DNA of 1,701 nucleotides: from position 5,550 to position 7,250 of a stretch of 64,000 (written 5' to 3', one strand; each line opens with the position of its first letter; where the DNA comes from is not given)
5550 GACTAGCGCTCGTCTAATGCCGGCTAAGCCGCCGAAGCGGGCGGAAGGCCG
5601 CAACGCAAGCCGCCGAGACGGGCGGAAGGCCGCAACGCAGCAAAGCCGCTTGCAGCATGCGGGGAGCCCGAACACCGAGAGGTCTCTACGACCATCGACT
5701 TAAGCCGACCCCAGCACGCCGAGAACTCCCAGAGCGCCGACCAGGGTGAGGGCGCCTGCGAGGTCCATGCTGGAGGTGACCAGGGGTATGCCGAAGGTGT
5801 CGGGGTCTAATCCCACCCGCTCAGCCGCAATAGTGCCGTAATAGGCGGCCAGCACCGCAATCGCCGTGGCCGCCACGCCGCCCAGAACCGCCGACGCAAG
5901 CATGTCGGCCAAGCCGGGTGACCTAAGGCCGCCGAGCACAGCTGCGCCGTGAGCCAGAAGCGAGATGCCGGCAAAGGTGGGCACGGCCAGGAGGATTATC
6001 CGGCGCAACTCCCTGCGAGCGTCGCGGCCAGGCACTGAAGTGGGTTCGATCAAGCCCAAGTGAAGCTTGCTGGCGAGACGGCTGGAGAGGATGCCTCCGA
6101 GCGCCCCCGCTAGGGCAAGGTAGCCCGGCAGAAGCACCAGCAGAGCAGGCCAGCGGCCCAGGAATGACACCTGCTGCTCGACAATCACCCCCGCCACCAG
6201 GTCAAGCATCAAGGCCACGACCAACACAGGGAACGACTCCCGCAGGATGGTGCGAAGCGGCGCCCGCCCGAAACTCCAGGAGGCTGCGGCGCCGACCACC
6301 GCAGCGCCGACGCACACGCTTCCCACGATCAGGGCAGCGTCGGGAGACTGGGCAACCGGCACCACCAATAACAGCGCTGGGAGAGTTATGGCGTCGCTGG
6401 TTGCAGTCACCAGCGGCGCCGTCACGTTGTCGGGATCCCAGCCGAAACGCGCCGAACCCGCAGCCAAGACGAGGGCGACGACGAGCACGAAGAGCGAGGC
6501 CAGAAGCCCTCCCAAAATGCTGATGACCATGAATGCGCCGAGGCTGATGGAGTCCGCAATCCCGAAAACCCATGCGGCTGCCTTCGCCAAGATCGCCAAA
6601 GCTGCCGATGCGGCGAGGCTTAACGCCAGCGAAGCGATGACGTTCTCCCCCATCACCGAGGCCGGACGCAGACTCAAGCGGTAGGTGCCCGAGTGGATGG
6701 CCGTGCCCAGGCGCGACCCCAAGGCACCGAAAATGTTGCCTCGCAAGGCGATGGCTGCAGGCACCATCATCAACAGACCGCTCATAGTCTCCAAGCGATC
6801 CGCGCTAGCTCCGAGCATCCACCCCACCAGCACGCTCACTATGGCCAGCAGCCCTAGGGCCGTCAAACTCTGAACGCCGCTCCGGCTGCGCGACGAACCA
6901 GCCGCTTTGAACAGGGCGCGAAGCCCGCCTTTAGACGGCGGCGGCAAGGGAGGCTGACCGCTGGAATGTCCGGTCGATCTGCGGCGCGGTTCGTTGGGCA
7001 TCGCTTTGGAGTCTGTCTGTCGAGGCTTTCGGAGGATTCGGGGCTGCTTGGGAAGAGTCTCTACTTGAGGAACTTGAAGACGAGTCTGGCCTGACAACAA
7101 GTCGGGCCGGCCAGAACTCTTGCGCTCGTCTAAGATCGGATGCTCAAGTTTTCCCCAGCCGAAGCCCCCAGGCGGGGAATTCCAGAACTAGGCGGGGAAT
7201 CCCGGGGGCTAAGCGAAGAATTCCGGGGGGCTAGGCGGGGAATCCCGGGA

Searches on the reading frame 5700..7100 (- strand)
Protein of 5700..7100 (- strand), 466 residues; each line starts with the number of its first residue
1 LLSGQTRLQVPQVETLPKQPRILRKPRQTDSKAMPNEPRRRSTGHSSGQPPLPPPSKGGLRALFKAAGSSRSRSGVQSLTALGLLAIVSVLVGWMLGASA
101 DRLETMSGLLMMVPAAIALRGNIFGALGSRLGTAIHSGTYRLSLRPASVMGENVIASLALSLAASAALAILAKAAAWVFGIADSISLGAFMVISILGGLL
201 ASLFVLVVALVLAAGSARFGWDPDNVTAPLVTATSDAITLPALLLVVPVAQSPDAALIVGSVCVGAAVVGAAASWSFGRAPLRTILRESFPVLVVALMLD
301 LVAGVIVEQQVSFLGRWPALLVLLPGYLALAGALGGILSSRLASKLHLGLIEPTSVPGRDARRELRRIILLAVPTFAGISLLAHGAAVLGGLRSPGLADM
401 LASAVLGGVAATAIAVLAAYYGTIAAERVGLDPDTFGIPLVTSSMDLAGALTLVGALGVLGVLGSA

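Call 71: search_protein_families(library=pfam, proteins=[window:5700-7100:-], max_evalue=1)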
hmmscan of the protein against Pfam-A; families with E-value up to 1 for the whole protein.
window:5700-7100:- (466 aa): 1 family
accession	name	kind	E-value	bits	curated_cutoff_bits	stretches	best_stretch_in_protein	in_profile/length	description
PF01769.21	MgtE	-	1.9e-28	99.7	27.6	2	113-245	1-124/125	Divalent cation transporter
